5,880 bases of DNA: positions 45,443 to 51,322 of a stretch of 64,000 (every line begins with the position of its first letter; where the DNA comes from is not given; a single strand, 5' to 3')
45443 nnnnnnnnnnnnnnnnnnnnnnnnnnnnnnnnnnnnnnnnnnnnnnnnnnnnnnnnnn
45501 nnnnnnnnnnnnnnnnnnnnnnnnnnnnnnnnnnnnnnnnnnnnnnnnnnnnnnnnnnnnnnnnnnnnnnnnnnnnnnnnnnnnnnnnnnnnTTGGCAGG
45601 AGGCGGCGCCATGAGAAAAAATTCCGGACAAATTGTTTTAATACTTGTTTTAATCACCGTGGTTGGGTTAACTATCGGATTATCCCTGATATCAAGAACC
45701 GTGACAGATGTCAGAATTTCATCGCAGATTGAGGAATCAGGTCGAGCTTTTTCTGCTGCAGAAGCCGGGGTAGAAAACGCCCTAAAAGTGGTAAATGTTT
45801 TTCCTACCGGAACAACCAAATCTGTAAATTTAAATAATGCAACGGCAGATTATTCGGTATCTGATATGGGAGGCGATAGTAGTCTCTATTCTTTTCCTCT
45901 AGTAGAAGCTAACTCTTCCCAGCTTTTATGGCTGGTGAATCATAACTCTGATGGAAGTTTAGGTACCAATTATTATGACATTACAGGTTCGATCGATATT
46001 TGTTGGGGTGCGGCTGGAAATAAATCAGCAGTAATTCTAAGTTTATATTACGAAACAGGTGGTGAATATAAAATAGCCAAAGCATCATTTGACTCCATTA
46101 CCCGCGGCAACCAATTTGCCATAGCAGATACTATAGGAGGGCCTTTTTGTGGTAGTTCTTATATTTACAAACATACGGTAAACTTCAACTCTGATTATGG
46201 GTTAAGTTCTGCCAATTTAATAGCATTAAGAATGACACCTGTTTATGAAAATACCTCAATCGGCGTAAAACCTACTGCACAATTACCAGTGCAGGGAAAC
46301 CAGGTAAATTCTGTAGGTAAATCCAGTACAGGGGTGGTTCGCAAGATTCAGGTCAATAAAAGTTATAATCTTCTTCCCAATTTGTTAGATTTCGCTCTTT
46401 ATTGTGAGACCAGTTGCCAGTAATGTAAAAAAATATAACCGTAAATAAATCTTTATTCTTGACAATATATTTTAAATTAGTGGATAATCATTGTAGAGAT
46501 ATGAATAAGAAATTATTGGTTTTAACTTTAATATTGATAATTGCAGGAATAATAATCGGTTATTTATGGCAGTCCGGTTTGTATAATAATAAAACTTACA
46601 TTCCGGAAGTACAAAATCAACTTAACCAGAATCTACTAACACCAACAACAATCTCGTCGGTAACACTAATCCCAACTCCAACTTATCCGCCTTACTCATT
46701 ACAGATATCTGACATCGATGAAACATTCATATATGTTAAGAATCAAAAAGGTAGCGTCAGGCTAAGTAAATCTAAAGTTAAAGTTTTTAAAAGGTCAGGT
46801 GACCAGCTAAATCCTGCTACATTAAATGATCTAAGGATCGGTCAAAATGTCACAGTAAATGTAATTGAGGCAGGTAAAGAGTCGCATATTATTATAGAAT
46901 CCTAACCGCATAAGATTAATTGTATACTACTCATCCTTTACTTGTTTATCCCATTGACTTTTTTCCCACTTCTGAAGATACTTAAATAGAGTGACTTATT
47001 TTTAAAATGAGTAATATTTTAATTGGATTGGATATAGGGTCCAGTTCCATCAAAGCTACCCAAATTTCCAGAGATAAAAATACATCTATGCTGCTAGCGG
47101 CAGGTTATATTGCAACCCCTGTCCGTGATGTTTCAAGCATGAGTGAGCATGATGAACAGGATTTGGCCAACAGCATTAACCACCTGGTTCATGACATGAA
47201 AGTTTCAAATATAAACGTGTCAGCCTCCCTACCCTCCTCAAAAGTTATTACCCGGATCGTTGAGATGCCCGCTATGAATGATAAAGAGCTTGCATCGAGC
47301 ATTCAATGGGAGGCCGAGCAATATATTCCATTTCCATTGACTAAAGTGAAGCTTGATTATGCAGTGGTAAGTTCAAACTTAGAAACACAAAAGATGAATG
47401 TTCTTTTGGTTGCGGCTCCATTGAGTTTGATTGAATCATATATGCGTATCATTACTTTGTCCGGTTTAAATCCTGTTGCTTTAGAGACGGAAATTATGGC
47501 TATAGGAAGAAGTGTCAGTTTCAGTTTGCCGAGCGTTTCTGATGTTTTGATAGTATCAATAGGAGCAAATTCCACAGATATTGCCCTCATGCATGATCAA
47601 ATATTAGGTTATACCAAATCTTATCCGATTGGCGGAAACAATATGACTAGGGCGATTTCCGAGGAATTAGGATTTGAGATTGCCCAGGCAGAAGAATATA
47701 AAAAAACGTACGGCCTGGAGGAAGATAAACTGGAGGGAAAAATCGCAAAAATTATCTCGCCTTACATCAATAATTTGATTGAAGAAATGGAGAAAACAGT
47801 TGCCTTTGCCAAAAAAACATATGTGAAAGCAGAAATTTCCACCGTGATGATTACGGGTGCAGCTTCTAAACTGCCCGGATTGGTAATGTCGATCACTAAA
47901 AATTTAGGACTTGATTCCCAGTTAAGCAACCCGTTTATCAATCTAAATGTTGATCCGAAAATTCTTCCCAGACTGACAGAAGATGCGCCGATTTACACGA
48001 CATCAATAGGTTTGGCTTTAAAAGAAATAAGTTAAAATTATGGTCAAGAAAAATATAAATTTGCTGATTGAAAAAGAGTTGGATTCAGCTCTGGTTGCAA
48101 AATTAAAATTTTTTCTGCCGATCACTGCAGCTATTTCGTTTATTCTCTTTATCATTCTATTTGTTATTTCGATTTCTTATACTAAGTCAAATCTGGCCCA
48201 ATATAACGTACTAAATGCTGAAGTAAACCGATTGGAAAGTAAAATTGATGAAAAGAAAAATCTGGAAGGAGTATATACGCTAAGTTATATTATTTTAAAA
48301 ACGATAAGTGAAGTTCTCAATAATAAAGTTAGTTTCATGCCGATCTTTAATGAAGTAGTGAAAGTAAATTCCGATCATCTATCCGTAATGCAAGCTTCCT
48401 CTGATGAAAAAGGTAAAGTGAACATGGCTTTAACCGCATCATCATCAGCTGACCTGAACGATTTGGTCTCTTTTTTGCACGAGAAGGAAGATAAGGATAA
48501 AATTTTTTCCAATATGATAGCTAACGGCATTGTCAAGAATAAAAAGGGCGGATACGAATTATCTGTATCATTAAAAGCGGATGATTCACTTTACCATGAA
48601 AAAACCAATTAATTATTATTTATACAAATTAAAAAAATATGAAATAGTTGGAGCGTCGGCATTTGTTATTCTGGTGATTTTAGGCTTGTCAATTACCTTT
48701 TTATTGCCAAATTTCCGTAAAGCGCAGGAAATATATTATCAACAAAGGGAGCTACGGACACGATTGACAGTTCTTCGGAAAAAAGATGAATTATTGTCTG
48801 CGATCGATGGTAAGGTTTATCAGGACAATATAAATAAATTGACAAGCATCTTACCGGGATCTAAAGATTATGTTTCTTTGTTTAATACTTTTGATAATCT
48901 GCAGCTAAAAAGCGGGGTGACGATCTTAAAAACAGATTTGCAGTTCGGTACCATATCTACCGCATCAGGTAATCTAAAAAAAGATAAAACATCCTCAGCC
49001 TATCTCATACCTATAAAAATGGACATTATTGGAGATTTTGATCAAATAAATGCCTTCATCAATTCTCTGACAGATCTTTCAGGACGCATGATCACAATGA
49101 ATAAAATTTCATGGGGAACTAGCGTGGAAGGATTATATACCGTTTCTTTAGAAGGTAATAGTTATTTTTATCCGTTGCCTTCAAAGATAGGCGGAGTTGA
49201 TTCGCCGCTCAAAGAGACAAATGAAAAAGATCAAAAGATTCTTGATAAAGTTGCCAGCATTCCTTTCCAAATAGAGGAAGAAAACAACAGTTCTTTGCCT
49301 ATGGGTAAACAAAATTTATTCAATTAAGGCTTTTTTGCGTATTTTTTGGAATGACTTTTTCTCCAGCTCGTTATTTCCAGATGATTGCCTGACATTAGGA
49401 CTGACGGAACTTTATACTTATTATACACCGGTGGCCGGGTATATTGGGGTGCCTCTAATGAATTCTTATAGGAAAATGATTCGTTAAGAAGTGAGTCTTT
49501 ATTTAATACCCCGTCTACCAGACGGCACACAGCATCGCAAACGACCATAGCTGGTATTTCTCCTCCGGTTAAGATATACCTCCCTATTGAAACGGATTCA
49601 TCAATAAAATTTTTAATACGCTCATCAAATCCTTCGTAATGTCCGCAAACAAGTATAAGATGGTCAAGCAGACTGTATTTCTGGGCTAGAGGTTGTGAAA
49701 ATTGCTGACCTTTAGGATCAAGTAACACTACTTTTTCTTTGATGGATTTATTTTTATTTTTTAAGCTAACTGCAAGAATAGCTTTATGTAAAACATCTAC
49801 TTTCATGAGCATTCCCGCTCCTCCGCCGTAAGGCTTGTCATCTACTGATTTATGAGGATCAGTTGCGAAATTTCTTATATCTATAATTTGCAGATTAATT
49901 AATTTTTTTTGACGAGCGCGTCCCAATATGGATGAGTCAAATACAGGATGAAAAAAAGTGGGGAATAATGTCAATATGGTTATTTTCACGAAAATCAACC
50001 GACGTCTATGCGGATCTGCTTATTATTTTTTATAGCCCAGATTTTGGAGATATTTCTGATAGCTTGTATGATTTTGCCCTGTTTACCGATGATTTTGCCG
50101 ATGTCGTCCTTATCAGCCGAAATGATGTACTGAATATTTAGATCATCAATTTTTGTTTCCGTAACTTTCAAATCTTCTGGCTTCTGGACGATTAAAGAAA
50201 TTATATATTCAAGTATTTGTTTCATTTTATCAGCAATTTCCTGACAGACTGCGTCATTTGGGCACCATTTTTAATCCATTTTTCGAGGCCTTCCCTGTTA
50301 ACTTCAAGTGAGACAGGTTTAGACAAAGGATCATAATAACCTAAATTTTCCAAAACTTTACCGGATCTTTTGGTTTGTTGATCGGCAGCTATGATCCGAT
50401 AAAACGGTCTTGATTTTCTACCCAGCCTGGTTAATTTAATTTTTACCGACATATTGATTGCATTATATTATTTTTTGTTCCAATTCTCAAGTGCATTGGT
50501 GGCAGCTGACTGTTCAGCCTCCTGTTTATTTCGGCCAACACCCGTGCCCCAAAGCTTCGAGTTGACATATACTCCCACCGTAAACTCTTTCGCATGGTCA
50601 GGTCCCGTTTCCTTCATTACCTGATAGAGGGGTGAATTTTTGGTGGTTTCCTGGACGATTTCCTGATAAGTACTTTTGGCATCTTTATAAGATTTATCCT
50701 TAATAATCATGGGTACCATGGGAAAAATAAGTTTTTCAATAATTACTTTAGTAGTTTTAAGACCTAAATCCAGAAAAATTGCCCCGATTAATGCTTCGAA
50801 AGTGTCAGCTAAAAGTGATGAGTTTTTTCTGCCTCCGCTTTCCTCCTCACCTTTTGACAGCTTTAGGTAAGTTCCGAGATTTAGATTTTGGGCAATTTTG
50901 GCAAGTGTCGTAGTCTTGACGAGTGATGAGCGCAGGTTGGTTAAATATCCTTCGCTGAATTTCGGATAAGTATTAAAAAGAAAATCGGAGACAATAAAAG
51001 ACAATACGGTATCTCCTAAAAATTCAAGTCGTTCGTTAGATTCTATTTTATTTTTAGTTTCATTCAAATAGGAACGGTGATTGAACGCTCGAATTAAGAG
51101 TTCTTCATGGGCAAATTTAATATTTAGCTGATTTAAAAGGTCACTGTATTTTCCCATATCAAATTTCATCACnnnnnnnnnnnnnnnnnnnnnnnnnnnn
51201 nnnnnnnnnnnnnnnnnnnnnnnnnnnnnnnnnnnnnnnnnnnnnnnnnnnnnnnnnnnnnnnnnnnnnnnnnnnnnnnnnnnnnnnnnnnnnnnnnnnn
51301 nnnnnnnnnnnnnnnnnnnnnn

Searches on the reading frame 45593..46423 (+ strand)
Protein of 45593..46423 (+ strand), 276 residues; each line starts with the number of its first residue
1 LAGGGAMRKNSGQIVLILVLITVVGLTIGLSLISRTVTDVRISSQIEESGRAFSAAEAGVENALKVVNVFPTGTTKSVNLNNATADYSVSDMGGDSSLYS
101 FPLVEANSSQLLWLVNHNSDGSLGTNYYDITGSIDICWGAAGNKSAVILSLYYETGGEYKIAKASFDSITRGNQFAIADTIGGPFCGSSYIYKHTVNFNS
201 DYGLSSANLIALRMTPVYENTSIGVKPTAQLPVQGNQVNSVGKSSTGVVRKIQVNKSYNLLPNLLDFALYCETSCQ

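Call 13: search_protein_families(library=pfam, proteins=[window:45593-46423:+], max_evalue=0.01)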
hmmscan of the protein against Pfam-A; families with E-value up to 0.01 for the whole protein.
window:45593-46423:+ (276 aa): 1 family
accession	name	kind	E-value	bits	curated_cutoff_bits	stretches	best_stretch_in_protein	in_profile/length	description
PF14341.11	PilX_N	-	0.0005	20.4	25.5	1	17-61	7-51/51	PilX N-terminal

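Call 77: search_protein_families(library=phrogs, proteins=[window:45593-46423:+], max_evalue=0.01)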
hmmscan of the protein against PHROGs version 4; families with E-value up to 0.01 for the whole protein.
window:45593-46423:+ (276 aa): 0 families

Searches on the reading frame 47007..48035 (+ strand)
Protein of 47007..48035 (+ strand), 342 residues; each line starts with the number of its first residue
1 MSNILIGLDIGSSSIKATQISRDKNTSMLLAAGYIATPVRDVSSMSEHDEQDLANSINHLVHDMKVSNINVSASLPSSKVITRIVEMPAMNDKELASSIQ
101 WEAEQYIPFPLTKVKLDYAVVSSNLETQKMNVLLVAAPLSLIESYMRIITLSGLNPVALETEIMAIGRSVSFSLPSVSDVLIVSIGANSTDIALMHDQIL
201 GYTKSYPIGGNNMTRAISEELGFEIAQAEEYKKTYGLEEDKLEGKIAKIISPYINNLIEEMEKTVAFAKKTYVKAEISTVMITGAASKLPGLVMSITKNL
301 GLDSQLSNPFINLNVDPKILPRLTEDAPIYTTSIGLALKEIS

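Call 13: search_protein_families(library=pfam, proteins=[window:47007-48035:+], max_evalue=0.01)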
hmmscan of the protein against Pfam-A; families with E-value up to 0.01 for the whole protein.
window:47007-48035:+ (342 aa): 6 families
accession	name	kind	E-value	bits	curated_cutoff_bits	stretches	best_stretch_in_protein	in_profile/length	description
PF11104.14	PilM_2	-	1.7e-56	192.1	27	1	7-340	1-339/340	Type IV pilus assembly protein PilM;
PF14450.12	FtsA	-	1.1e-13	52.1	31.8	1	182-334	2-126/127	Cell division protein FtsA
PF25216.1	Volactin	-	7.7e-06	26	35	1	183-300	171-291/321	Volactin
PF06723.19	MreB_Mbl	-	2.7e-05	23.6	27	1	155-219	122-186/327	MreB/Mbl protein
PF08841.16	DDR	-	0.001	18.6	24.6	0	178-234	133-190/328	Diol dehydratase reactivase ATPase-like domain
PF05134.19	T2SSL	-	0.0016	18.3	25.5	1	67-166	45-138/231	Type II secretion system (T2SS), protein L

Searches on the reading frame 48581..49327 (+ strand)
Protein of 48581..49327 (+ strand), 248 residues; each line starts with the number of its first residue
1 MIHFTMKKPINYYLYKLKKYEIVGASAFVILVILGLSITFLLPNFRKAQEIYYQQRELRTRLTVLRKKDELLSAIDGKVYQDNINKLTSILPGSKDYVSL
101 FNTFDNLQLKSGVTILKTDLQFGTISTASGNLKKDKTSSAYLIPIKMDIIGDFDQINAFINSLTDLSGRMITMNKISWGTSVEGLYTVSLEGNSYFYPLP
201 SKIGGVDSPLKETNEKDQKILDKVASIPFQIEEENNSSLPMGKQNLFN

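Call 13: search_protein_families(library=pfam, proteins=[window:48581-49327:+], max_evalue=0.01)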
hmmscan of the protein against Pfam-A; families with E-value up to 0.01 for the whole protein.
window:48581-49327:+ (248 aa): 1 family
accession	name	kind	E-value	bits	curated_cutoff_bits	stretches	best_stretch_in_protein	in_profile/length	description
PF04350.18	PilO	-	1.6e-06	28.8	22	1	80-184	35-127/145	Pilus assembly protein, PilO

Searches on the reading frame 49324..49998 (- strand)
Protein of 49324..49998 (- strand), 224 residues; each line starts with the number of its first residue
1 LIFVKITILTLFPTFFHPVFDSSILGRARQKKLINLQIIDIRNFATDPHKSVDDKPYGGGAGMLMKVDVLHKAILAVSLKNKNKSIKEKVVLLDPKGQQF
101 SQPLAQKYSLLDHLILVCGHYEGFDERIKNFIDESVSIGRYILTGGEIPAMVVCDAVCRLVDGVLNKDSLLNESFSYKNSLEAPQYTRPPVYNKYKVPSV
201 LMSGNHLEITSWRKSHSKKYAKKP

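Call 13: search_protein_families(library=pfam, proteins=[window:49324-49998:-], max_evalue=0.01)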
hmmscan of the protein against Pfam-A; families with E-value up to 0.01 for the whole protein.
window:49324-49998:- (224 aa): 1 family
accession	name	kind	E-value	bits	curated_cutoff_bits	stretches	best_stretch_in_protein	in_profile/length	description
PF01746.26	tRNA_m1G_MT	-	6.9e-51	173.2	27.3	1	26-221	2-190/195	tRNA (Guanine-1)-methyltransferase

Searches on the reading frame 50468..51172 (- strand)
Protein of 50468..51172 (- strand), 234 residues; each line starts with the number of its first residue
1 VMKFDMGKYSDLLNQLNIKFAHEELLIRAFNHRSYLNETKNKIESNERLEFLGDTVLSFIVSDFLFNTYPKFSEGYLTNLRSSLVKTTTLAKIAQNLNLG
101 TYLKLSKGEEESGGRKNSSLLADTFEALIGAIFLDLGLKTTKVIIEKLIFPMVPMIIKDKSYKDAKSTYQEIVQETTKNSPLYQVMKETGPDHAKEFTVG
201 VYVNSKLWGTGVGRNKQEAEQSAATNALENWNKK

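Call 39: search_protein_families(library=pfam, proteins=[window:50468-51172:-], max_evalue=0.001)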
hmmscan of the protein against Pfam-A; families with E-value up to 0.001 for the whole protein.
window:50468-51172:- (234 aa): 5 families
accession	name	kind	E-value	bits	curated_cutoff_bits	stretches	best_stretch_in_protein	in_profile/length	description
PF14622.11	Ribonucleas_3_3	-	9.6e-39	132.9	35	1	23-151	2-126/128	Ribonuclease-III-like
PF00636.31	Ribonuclease_3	-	4.4e-27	95.3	27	1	47-137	1-102/102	Ribonuclease III domain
PF00035.32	dsrm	-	7.6e-17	62.1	23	1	166-230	2-65/66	Double-stranded RNA binding motif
PF22935.1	RM44_endonuclase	-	8.6e-11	42.5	27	1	19-132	16-139/139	Large ribosomal subunit protein mL44, endonuclease domain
PF14709.13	DND1_DSRM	-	0.00041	21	25.7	0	164-229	2-77/80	double strand RNA binding domain from DEAD END PROTEIN 1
